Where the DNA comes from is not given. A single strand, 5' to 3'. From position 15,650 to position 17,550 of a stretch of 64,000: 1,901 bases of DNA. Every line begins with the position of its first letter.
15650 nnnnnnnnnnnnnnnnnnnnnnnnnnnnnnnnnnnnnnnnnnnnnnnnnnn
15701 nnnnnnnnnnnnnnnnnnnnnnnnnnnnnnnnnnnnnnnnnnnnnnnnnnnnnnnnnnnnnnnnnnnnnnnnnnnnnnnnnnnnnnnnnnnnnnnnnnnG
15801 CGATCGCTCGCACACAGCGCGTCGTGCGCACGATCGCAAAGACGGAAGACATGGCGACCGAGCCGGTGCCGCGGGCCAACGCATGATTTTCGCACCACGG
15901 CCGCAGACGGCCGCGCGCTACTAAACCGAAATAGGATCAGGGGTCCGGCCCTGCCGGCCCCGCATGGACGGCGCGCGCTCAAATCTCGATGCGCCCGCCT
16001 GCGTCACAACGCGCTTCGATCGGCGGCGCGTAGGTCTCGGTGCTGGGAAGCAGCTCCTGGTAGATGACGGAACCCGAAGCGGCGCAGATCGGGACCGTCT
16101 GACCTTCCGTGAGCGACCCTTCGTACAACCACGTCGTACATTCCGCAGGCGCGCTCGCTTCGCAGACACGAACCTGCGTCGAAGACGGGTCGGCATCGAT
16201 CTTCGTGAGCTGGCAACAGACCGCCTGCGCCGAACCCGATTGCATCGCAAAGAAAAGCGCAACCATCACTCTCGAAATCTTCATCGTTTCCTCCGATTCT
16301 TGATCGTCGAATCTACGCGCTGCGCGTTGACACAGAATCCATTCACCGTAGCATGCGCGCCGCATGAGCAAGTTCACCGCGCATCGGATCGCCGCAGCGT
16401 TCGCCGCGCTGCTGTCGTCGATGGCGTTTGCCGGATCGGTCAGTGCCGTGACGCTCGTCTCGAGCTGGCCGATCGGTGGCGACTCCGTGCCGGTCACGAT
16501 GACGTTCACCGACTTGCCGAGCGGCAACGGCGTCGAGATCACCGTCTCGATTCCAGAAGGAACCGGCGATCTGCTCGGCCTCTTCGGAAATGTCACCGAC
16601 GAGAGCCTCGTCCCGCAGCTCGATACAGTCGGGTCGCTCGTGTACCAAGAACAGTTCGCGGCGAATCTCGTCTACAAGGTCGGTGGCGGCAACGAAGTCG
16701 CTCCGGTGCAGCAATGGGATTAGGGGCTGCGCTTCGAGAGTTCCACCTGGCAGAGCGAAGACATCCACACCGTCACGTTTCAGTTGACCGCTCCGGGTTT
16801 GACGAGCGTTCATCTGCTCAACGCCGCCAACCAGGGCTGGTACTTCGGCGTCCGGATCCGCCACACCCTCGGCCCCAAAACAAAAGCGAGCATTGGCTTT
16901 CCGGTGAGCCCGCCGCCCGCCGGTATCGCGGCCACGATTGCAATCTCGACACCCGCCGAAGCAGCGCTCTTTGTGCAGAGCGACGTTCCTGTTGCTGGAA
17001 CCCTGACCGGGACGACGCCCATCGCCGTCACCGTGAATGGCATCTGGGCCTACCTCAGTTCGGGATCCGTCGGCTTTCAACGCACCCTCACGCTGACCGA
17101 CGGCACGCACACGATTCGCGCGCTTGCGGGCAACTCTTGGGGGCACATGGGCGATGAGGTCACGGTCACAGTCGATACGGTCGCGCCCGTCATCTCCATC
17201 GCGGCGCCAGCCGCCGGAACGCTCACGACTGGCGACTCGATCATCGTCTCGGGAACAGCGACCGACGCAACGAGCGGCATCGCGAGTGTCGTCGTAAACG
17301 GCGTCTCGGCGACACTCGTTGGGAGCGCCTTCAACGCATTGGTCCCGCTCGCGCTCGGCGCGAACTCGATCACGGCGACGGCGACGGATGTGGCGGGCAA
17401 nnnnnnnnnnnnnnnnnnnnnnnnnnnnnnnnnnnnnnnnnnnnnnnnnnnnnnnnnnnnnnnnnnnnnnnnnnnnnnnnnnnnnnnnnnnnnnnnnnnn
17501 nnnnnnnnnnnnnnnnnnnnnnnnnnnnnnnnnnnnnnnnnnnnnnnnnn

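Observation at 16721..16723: A single in-frame TAG separates the only signal peptide from the giant protein body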

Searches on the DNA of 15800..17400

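Call 54: search_rna_families(source=window, start=15800, end=17400, threshold=evalue, max_evalue=1)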
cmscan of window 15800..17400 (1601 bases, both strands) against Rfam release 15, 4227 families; matches with E-value up to 1: 0.
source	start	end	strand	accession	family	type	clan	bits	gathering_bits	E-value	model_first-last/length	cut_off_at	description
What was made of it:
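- On Programmed UAG recoding or read-through: Call 54: no Rfam match.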

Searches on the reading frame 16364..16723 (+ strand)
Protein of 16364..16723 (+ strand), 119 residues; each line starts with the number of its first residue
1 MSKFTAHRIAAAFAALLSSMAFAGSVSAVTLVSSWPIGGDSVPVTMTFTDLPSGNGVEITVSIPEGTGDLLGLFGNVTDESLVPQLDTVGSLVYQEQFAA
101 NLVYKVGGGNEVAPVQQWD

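Call 4: search_protein_families(library=pfam, proteins=[window:16364-16720:+], max_evalue=1)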
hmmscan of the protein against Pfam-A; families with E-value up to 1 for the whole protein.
window:16364-16720:+ (119 aa): 1 family
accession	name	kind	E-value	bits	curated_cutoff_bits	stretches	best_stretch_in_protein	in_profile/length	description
PF21555.2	CCC_C_1st_pro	-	0.088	13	27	1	61-92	19-51/128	Prokaryotic cation-chloride cotransporter, C-terminal domain, 1st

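Call 7: find_encoding_contigs(protein=window:16364-16723:+, flank=8000)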
Protein window:16364-16723:+ (119 aa): no gene with exactly this product is on record in the collection.
